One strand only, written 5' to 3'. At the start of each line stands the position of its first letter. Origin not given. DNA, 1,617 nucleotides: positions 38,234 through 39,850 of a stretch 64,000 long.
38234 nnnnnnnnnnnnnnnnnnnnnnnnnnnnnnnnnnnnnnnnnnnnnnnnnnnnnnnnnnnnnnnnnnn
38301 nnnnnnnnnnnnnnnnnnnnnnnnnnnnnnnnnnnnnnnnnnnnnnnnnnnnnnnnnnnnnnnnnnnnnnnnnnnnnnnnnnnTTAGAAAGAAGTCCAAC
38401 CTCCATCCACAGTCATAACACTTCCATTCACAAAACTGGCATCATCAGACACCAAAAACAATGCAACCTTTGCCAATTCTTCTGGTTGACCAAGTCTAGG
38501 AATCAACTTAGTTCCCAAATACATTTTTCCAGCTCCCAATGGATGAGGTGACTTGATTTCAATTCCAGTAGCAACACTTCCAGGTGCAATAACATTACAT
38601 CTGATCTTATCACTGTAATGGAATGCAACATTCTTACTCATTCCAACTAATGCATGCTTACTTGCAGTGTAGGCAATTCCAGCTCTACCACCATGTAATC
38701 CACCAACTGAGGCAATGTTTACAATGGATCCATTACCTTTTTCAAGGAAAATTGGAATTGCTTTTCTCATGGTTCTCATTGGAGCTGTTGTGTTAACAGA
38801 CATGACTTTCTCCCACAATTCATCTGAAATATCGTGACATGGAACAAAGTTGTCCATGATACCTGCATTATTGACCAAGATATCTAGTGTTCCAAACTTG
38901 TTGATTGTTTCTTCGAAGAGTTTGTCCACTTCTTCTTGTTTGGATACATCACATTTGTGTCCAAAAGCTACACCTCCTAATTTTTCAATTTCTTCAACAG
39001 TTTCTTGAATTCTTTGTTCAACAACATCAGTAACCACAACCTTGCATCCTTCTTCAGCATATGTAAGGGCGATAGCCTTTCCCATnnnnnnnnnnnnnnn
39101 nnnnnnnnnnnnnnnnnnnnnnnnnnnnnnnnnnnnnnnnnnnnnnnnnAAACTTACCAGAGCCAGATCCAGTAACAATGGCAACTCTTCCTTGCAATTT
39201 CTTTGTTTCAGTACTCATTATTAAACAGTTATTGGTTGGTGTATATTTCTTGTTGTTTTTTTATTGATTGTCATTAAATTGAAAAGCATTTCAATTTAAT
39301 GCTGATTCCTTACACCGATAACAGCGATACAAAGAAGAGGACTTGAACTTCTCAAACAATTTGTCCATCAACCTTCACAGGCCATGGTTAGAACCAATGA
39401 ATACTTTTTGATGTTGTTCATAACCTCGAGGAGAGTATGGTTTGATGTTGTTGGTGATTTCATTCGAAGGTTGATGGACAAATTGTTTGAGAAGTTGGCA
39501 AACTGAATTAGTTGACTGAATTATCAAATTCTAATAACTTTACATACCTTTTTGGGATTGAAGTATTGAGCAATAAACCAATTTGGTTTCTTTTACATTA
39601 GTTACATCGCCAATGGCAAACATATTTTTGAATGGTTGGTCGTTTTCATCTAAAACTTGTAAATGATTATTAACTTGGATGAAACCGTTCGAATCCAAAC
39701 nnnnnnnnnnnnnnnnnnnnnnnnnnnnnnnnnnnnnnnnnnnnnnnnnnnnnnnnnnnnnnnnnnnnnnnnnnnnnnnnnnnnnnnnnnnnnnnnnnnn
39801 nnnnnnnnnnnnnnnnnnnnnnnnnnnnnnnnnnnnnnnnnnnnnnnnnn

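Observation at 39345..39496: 31-bp perfect inverted repeat forming a long hairpin at the 3' end of the AIF-like oxidoreductase gene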

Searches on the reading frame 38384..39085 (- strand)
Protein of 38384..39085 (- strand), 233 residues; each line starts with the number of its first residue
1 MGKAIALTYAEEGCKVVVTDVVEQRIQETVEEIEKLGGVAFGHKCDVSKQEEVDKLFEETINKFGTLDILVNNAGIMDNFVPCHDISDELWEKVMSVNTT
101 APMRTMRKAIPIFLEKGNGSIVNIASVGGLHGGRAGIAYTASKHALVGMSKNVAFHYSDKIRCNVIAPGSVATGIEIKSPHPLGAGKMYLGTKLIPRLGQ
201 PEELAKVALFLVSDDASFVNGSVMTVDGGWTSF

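Call 21: find_encoding_contigs(protein=window:38384-39085:-, flank=10000, max_places=10)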
Protein window:38384-39085:- (233 aa): no gene with exactly this product is on record in the collection.

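Call 43: find_homologous_proteins(query=window:38384-39085:-, max_evalue=1e-40)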
Query window:38384-39085:- (233 aa): 4100 proteins with E <= 1e-40 among 8000 candidates; the best 120 are listed.
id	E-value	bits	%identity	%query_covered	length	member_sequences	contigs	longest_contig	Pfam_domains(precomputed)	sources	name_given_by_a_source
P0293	3.6e-148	509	99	100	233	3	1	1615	PF08659.17,PF13561.13,PF00106.32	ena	-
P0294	3.1e-113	395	76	100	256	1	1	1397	PF08659.17,PF13561.13,PF00106.32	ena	-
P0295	9.2e-101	354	68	100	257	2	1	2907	PF08659.17,PF13561.13,PF00106.32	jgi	-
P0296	5.5e-87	309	61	100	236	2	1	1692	PF08659.17,PF13561.13,PF00106.32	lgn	-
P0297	1.8e-84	301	60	100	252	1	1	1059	PF08659.17,PF13561.13,PF00106.32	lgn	-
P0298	2.4e-84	301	59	100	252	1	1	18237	PF08659.17,PF13561.13,PF00106.32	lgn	-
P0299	3.9e-84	300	58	100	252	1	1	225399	PF08659.17,PF13561.13,PF00106.32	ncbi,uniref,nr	ncbi:SDR family oxidoreductase [Paenibacillus soyae]|uniref:SDR family oxidoreductase n=1 Tax=Paenib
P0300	7.7e-84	299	60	100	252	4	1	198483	PF08659.17,PF13561.13,PF00106.32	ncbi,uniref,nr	ncbi:SDR family oxidoreductase [Paenibacillus luteus]|uniref:SDR family oxidoreductase n=1 Tax=Paeni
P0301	8.5e-84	299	58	100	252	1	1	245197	PF08659.17,PF13561.13,PF00106.32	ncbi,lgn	ncbi:MAG: SDR family oxidoreductase [Paenibacillaceae bacterium]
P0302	9.9e-84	299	59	100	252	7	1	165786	PF08659.17,PF13561.13,PF00106.32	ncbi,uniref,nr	ncbi:Glucose 1-dehydrogenase [Anoxybacillus sp. P3H1B]|uniref:SDR family oxidoreductase n=1 Tax=Anox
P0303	1.0e-83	299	59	100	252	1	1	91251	PF08659.17,PF13561.13,PF00106.32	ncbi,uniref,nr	ncbi:SDR family oxidoreductase [Paenibacillus sp. LHD-117]|uniref:SDR family oxidoreductase n=1 Tax=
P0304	1.0e-83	298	58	100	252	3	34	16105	PF08659.17,PF13561.13,PF00106.32,PF02737.25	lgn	-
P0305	1.2e-83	298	59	100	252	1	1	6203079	PF08659.17,PF13561.13,PF00106.32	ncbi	ncbi:SDR family oxidoreductase [Paenibacillus sp. strain BS8-2]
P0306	2.2e-83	297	59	100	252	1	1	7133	PF08659.17,PF13561.13,PF00106.32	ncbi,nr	ncbi:MAG: family oxidoreductase [Paenibacillus sp.]|nr:family oxidoreductase [Paenibacillus sp.]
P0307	2.4e-83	297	59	100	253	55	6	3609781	PF08659.17,PF13561.13,PF00106.32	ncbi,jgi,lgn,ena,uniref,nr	ncbi:SDR family oxidoreductase [Heyndrickxia coagulans]|uniref:SDR family oxidoreductase n=1 Tax=Hey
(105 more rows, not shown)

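Call 44: find_encoding_contigs(protein=P0293, flank=10000, max_places=6)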
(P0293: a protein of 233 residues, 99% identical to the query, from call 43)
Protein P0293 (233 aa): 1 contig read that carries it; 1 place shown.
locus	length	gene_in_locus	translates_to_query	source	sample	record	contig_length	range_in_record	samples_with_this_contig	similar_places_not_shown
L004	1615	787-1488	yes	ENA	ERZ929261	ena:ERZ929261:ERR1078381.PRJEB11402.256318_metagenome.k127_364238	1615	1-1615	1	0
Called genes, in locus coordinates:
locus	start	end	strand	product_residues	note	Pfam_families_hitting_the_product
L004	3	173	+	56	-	?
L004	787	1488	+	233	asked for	PF00106:adh_short, PF08659:KR (weak), PF13561:adh_short_C2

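Call 45: find_encoding_contigs(protein=P0294, flank=10000, max_places=4)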
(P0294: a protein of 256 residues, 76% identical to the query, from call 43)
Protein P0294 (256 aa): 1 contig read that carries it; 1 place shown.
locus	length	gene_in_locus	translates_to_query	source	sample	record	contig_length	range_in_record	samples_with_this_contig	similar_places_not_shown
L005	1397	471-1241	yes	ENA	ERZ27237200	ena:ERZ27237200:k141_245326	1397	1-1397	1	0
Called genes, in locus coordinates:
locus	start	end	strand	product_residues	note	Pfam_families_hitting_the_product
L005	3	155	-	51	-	?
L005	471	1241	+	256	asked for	PF00106:adh_short, PF08659:KR, PF13561:adh_short_C2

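Call 46: find_encoding_contigs(protein=P0295, flank=10000, max_places=4)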
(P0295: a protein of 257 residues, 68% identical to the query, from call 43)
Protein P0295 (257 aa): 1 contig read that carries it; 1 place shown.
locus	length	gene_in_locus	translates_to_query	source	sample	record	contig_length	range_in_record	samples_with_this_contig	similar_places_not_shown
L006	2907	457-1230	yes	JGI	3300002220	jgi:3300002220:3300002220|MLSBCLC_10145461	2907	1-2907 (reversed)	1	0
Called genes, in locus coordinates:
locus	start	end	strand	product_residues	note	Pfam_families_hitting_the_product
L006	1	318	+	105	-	?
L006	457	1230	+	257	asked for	PF00106:adh_short, PF08659:KR, PF13561:adh_short_C2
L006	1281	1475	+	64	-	-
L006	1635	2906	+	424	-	?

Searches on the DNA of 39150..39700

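Call 53: search_rna_families(source=window, start=39150, end=39700, threshold=evalue, max_evalue=1)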
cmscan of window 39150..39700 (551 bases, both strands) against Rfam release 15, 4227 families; matches with E-value up to 1: 1.
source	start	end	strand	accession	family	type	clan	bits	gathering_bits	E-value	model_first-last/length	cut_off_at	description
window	39348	39494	-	RF03940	MIR9563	Gene; miRNA;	-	39.1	90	4.5e-06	1-127/127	no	MIR9563 microRNA precursor family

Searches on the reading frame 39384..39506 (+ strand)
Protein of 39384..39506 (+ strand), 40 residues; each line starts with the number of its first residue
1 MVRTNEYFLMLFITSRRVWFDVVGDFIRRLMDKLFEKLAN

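Call 22: find_encoding_contigs(protein=window:39384-39506:+, flank=10000, max_places=10)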
Protein window:39384-39506:+ (40 aa): no gene with exactly this product is on record in the collection.
